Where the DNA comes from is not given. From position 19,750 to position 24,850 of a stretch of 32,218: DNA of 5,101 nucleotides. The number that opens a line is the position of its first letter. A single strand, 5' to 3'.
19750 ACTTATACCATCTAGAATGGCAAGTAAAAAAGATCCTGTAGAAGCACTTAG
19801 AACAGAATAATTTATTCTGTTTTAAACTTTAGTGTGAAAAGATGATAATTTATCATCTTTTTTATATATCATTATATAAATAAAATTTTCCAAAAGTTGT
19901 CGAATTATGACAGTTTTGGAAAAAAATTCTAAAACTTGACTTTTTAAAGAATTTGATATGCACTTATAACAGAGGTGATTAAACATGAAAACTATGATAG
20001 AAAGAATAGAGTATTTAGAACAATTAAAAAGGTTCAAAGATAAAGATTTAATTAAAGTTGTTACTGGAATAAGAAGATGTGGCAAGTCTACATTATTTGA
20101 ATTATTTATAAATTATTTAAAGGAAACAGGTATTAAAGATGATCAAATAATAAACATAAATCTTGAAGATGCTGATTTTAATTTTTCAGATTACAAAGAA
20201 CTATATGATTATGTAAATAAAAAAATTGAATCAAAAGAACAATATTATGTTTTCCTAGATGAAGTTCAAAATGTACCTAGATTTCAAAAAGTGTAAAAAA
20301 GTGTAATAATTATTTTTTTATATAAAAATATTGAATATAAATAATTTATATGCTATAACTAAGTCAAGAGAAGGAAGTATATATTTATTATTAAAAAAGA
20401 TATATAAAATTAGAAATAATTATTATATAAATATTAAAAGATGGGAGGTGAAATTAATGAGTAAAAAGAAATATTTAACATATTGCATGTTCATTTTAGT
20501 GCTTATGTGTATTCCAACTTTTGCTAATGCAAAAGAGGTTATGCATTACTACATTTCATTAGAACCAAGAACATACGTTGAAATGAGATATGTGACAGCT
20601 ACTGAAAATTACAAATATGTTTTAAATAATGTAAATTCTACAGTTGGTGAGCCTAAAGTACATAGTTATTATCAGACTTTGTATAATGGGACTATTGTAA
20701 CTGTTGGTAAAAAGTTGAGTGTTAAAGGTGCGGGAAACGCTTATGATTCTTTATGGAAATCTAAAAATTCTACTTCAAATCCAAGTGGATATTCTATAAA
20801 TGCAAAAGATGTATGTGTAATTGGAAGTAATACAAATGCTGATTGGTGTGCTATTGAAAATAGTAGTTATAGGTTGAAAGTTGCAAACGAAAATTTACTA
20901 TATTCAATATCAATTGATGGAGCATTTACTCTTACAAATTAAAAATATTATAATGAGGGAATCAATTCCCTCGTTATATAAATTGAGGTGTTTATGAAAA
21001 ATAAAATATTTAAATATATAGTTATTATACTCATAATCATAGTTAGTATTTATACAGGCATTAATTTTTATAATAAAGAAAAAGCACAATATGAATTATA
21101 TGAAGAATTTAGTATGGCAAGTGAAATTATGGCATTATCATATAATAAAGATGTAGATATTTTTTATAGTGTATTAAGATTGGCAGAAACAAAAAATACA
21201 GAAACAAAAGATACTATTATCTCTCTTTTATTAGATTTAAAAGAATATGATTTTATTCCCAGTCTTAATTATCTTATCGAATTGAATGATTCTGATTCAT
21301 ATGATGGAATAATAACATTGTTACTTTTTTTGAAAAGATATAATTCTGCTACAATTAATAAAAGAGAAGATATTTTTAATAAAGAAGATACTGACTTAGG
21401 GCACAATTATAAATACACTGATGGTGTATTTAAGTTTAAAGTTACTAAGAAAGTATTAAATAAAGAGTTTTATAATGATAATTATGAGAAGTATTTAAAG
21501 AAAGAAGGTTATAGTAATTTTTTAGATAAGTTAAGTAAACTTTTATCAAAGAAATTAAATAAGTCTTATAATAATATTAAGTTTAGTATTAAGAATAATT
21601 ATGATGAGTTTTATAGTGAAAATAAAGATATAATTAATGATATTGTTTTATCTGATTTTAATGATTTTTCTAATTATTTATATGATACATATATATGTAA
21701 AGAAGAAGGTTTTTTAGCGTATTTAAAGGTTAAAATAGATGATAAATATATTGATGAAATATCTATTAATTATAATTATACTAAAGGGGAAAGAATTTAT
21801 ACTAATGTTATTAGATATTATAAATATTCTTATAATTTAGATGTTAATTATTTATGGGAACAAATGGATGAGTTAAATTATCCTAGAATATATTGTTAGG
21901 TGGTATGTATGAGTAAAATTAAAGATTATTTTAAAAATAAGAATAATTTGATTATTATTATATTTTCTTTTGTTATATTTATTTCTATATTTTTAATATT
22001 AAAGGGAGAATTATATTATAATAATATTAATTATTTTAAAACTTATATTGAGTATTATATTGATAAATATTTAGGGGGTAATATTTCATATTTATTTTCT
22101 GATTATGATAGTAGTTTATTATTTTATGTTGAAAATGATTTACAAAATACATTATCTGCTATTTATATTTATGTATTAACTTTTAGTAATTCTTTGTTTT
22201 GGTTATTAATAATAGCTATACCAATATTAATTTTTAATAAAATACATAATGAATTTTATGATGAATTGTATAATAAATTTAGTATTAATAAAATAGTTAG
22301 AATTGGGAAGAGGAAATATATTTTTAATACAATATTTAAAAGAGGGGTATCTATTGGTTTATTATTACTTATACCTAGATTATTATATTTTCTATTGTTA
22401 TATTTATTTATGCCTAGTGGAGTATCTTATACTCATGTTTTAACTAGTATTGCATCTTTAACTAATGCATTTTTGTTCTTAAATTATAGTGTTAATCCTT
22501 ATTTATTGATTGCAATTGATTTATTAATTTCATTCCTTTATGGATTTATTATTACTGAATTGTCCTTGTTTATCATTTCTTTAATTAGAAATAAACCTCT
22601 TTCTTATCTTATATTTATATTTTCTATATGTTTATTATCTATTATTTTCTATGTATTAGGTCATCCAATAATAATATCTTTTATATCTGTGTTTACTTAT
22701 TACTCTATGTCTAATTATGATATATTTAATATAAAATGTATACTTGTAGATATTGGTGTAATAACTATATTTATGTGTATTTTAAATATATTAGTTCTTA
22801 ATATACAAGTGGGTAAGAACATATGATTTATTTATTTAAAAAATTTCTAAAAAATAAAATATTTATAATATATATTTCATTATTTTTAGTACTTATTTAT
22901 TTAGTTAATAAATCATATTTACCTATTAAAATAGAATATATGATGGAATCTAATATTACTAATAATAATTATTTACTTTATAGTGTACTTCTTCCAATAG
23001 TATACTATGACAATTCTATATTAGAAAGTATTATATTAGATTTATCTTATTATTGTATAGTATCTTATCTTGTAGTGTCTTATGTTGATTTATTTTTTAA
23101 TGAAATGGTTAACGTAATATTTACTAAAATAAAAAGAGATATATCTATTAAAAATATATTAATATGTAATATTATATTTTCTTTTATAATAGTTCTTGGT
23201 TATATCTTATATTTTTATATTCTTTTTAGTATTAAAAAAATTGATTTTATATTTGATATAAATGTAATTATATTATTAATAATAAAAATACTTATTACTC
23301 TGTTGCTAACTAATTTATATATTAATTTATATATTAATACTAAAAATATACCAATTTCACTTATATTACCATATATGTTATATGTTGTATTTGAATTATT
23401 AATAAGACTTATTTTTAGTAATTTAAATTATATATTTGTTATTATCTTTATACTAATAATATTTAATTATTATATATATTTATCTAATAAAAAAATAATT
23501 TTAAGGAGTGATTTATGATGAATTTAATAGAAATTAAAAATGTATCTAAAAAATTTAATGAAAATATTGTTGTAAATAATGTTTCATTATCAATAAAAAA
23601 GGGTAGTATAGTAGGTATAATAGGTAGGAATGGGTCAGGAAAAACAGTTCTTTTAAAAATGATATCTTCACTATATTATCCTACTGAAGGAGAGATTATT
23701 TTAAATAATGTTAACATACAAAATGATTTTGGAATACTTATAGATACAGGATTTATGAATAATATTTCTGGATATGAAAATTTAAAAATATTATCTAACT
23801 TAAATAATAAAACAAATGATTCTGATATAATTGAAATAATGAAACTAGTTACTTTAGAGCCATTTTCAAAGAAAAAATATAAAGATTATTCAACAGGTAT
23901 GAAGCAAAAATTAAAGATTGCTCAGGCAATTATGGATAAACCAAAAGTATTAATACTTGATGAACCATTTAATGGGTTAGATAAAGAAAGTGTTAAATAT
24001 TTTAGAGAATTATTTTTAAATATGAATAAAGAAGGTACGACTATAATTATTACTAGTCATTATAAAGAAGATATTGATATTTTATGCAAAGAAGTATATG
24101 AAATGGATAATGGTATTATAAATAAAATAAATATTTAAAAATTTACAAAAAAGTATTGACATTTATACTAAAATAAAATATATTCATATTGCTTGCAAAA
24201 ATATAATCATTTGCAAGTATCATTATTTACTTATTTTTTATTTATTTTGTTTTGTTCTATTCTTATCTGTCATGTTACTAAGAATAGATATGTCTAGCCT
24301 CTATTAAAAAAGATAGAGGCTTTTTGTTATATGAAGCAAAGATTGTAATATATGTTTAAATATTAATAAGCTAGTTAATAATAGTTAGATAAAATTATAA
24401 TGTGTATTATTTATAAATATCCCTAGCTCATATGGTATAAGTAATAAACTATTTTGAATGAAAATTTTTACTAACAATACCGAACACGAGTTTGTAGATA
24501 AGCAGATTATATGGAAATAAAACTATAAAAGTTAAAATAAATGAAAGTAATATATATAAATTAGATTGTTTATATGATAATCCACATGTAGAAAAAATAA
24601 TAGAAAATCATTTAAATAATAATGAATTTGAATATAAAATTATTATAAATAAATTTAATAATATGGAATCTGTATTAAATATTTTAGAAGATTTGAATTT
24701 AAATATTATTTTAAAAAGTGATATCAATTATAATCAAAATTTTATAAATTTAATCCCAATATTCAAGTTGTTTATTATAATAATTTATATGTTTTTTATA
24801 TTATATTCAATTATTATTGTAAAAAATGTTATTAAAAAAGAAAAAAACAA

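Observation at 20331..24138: Five-gene module: small secreted protein, anchored protein, two polytopic permeases and a terminal ABC-2-type ATPase, placed at a truncated gene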

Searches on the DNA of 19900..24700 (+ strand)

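Call 10: search_dna_similar(query=window:19900-24700:+, collection=plasmids, mode=near)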
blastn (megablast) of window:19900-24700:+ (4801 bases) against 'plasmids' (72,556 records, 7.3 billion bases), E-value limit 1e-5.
No match.

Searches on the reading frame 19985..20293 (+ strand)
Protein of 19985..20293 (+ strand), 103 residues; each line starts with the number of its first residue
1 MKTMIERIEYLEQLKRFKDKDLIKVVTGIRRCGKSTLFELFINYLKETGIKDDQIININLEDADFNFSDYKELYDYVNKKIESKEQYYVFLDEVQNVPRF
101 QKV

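Call 7: search_protein_families(library=pfam, max_evalue=0.1, proteins=[window:19985-20293:+])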
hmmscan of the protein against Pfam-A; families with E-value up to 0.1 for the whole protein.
window:19985-20293:+ (103 aa): 5 families
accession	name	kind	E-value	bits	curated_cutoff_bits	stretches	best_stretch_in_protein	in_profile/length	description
PF13173.12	AAA_14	-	7.1e-18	65.3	27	1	22-102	3-79/129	AAA domain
PF01637.24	ATPase_2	-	9.1e-06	26.1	33.2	1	7-80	4-81/225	ATPase domain predominantly from Archaea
PF13401.12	AAA_22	-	0.0034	18.2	27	1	22-84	6-61/130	AAA domain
PF19225.6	Spo16_N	-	0.016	15.6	27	1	35-96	32-95/118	Spo16 protein, N-terminal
PF24883.2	NPHP3_N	-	0.031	14.9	24.8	1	12-49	14-50/164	Nephrocystin 3, N-terminal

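Call 8: search_protein_families(library=ncbifam, max_evalue=0.1, proteins=[window:19985-20293:+])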
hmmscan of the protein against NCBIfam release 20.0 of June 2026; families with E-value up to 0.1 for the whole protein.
window:19985-20293:+ (103 aa): 0 families
